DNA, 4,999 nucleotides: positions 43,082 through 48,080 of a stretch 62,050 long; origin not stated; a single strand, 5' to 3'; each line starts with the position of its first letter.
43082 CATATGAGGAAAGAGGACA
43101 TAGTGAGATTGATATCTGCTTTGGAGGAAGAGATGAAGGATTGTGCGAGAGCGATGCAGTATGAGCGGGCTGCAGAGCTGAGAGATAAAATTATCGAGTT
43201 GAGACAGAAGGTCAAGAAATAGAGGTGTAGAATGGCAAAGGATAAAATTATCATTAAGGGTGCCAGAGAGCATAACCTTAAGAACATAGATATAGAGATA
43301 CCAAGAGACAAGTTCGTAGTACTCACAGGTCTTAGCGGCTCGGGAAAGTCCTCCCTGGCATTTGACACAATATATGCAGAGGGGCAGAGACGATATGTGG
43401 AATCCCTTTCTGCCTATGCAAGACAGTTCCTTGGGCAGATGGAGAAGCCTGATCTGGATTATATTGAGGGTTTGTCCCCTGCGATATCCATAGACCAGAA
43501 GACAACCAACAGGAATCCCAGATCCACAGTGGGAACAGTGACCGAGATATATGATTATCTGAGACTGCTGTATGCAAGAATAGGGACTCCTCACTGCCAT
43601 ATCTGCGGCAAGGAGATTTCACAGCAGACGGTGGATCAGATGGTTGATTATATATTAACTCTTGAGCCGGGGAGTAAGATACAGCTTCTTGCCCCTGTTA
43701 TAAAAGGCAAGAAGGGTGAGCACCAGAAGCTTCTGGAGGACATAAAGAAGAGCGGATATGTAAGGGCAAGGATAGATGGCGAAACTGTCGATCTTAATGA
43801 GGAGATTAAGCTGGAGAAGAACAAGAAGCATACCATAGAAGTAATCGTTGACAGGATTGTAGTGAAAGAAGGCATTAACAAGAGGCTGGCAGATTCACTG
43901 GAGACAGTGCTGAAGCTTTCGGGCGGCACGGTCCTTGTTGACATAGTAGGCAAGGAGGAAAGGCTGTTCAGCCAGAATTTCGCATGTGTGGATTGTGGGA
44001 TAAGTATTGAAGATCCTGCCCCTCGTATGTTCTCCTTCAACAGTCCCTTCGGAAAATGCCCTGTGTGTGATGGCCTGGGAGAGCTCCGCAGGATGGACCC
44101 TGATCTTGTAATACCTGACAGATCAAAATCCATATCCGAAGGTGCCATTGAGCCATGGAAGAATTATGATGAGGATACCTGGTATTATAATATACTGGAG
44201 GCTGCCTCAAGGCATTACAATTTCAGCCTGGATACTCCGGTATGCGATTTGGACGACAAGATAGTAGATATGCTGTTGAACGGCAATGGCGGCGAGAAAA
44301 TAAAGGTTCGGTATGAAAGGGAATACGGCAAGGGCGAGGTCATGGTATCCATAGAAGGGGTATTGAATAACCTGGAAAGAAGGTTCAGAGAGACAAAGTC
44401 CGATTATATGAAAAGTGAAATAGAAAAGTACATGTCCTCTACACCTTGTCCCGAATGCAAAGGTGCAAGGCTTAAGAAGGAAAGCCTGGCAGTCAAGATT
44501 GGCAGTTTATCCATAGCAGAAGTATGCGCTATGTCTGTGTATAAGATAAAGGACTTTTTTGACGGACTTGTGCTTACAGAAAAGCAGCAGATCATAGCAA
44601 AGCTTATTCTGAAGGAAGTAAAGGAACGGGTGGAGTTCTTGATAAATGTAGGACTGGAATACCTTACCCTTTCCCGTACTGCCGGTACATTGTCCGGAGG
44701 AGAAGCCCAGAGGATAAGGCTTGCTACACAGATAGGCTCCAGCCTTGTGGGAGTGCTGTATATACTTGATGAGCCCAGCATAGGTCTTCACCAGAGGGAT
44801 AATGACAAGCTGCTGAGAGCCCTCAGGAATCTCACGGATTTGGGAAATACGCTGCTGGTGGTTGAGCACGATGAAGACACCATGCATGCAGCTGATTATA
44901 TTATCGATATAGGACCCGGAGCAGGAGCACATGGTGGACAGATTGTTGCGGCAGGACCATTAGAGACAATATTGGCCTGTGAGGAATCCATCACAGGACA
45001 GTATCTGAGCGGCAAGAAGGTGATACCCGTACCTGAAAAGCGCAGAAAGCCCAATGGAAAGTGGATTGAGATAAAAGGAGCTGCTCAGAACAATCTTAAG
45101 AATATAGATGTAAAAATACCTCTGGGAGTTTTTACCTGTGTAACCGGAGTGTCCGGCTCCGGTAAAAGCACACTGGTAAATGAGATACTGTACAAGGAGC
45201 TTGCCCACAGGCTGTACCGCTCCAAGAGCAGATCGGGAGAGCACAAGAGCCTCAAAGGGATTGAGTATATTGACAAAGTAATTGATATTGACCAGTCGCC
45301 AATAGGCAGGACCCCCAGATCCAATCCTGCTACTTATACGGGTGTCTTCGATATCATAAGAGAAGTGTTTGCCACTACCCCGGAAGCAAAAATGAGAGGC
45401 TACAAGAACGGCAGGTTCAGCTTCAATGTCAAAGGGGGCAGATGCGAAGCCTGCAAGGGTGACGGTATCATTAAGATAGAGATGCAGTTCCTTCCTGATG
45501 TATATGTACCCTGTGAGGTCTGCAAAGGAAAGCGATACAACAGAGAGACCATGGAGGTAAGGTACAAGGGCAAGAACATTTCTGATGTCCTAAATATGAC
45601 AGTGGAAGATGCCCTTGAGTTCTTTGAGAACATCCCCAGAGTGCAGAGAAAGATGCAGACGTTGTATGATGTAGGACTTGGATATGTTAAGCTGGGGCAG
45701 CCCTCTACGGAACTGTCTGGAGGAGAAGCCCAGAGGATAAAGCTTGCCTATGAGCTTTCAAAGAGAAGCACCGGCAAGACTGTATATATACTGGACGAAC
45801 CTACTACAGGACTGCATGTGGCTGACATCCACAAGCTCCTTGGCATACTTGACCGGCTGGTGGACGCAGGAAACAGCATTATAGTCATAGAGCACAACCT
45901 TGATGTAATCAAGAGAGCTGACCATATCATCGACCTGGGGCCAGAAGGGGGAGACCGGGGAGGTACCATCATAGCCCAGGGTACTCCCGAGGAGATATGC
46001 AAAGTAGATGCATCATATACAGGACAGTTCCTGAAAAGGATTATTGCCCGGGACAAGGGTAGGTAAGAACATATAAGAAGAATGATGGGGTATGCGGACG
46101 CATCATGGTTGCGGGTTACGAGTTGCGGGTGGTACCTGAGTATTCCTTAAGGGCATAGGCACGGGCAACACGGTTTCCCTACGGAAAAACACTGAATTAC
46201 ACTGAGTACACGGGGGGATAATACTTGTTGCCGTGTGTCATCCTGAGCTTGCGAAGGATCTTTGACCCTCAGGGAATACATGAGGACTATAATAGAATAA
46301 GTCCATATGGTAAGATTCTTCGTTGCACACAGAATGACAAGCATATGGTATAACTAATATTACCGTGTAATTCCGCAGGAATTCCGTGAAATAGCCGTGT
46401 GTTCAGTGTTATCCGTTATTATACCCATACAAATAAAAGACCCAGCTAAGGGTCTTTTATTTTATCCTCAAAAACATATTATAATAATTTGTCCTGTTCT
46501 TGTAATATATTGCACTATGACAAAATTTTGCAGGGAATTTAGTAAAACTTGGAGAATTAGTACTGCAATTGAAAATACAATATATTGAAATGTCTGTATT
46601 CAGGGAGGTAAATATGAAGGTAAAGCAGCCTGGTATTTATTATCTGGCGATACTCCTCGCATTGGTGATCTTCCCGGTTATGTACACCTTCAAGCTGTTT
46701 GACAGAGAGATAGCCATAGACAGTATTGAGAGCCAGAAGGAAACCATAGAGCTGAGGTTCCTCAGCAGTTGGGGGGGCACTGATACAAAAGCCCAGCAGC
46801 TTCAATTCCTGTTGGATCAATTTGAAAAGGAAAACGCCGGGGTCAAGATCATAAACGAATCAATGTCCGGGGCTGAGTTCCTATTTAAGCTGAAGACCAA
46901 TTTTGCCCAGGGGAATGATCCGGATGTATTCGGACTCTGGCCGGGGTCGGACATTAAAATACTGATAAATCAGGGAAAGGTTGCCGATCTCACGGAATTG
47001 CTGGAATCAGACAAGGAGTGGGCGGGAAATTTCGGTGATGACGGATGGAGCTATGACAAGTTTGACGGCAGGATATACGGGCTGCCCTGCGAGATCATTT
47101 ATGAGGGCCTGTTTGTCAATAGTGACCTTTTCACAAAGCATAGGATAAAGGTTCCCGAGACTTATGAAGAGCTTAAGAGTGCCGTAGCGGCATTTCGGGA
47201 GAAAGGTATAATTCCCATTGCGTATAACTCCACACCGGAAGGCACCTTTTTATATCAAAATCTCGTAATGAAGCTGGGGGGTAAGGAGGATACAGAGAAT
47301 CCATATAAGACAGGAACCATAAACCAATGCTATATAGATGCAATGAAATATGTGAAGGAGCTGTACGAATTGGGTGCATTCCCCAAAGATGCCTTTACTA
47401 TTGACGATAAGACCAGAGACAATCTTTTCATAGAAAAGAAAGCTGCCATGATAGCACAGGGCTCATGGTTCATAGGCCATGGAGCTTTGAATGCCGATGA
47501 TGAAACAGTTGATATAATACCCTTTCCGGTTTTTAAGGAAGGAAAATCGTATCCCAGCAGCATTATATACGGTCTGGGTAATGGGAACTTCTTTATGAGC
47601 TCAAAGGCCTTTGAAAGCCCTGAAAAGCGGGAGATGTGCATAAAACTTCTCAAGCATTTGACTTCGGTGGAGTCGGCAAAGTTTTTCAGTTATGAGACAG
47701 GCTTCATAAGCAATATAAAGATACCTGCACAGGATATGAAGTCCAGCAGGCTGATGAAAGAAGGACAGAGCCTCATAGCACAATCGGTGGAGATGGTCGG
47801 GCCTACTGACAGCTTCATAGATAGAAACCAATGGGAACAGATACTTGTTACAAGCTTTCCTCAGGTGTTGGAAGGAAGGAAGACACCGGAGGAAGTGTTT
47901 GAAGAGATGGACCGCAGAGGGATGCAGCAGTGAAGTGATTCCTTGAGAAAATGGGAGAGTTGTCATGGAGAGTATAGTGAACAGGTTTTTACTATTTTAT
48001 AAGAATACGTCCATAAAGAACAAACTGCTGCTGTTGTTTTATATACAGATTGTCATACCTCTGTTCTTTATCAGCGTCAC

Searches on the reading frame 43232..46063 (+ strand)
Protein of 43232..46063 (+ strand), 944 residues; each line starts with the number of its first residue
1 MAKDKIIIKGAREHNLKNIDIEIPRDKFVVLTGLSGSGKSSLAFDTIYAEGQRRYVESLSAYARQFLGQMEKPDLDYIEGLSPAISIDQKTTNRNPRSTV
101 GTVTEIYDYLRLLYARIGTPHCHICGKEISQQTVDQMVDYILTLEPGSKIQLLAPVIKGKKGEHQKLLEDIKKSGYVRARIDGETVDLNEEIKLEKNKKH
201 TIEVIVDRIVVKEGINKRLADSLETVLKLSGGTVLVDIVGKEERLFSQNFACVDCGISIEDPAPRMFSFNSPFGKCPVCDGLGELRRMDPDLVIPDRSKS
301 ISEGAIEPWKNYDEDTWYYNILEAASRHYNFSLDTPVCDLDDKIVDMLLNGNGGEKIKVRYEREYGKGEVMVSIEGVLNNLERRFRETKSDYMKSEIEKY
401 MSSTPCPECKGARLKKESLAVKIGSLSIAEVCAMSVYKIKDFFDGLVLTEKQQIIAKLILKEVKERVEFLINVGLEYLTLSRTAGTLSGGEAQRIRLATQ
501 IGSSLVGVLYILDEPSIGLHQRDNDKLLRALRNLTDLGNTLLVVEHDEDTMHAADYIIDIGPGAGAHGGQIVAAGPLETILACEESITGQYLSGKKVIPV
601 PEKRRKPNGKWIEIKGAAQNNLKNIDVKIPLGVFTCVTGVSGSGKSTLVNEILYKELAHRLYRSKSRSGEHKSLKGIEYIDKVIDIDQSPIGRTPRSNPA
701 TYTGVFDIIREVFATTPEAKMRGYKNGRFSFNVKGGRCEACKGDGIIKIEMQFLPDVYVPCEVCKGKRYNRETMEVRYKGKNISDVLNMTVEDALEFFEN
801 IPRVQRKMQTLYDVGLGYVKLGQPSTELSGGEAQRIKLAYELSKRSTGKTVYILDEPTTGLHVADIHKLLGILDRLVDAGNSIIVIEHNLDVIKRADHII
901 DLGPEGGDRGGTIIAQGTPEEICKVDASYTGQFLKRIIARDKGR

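Call 36: search_protein_families(library=ncbifam, proteins=[window:43232-46063:+], max_evalue=0.00001)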
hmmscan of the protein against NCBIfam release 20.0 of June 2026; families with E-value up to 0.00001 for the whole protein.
window:43232-46063:+ (944 aa): 161 families (the best 25 are shown)
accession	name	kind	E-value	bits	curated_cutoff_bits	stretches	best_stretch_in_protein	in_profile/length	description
NF001503.0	PRK00349.1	equivalog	0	1590.3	1147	1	2-939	2-942/943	excinuclease ABC subunit UvrA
TIGR00630.1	uvra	equivalog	0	1491.4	729.8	1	5-922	1-923/924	excinuclease ABC subunit UvrA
NF001885.0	PRK00635.1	equivalog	1.2e-213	712.2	3054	1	6-928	6-910/1809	excinuclease ABC subunit A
TIGR03608.1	L_ocin_972_ABC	subfamily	5.6e-35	120.7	254.85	2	803-902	111-206/206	putative bacteriocin export ABC transporter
TIGR04521.1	ECF_ATPase_2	equivalog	2.5e-34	118.7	330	2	808-924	125-234/279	energy-coupling factor transporter ATPase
TIGR02857.1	CydD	equivalog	4.8e-34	118.2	435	2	816-902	446-529/529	thiol reductant ABC exporter subunit CydD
NF040873.1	AztA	equivalog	8.4e-33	113.5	220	2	823-902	115-191/191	zinc ABC transporter ATP-binding protein AztA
TIGR02673.1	FtsE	equivalog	7e-31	107.6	264.85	2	806-898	117-205/214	cell division ATP-binding protein FtsE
TIGR04520.1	ECF_ATPase_1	equivalog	1.2e-30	106.9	315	2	805-925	110-226/269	energy-coupling factor transporter ATPase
NF010068.0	PRK13548.1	equivalog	8.3e-30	103.7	261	2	824-924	134-232/261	heme ABC transporter ATP-binding protein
TIGR03873.1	F420-0_ABC_ATP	hypoth_equivalog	5.5e-27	94.6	372.4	2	470-584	122-228/256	putative F420-0 ABC transporter ATP-binding protein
TIGR01166.1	cbiO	subfamily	8.2e-26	90.6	211.8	2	822-892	122-189/190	cobalt ABC transporter, ATP-binding protein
NF002981.0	PRK03695.1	equivalog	2e-25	89.6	281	2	819-924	122-226/253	vitamin B12 ABC transporter ATP-binding protein BtuD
NF053840.1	MnTportMntADein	equivalog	2.7e-25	89.3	400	2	824-923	130-220/240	manganese ABC transporter ATP-binding protein MntA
TIGR02315.1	ABC_phnC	equivalog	3.5e-25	88.9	266.1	1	793-920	113-231/243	phosphonate ABC transporter ATP-binding protein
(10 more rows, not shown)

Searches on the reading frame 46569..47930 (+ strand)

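Call 36: search_protein_families(library=ncbifam, proteins=[window:46569-47930:+], max_evalue=0.00001)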
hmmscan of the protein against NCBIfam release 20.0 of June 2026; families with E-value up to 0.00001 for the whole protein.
window:46569-47930:+ (454 aa): 4 families
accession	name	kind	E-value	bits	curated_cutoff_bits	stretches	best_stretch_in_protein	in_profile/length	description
TIGR03851.1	chitin_NgcE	equivalog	5.5e-15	55.2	399.65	1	104-448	80-435/450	N-acetylglucosamine/diacetylchitobiose ABC transporter substrate-binding protein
NF053763.1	ABCarbgalBndGanS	equivalog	3.1e-12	46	700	1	65-373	41-335/420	galactooligosaccharide ABC transporter substrate-binding protein GanS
TIGR03850.1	bind_CPR_0540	equivalog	1e-10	40.8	299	1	54-385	28-365/437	carbohydrate ABC transporter substrate-binding protein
NF007011.0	PRK09474.1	equivalog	3.5e-09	36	291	1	59-303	27-259/396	maltose/maltodextrin ABC transporter substrate-binding protein MalE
